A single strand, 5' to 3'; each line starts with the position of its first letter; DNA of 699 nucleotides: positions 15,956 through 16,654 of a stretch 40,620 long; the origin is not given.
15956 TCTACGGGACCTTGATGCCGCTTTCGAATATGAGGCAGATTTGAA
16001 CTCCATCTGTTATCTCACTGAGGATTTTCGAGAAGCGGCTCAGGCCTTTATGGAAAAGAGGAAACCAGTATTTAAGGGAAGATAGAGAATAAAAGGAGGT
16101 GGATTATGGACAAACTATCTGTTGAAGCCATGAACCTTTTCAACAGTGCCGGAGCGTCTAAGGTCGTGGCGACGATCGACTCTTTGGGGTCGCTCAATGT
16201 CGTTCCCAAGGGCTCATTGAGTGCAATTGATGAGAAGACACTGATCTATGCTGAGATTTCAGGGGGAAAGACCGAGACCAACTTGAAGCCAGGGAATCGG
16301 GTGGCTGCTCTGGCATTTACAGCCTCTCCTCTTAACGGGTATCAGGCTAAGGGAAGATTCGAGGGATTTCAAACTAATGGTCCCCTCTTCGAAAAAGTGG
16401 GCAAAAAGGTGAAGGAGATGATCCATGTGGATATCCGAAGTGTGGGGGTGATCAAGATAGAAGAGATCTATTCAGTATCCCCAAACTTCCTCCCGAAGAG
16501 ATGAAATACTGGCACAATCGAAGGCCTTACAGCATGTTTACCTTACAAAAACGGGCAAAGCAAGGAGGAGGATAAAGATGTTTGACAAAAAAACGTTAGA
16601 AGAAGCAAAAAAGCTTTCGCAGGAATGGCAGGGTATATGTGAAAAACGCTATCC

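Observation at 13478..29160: TetR-headed cluster uniting two B12 acyl-CoA mutases with an ATP-driven HgdAB/BCR-type Fe-S radical enzyme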

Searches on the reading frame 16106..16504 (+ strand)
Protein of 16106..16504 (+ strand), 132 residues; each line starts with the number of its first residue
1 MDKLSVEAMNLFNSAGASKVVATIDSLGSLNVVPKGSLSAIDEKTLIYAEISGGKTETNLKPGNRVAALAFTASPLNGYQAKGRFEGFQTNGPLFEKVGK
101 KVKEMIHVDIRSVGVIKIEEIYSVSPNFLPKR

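Call 3: search_protein_families(library=pfam, proteins=[window:16106-16504:+])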
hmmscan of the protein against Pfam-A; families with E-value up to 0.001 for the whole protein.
window:16106-16504:+ (132 aa): 1 family
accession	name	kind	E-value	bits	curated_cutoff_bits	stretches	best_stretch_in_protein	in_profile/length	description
PF01243.27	PNPOx_N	-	9.8e-06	26.4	28.1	1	20-124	16-119/120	Pyridoxamine 5'-phosphate oxidase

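Call 5: search_protein_families(library=ncbifam, proteins=[window:16106-16504:+], max_evalue=0.00001)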
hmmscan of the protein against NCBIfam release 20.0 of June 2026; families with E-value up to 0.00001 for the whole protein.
window:16106-16504:+ (132 aa): 0 families
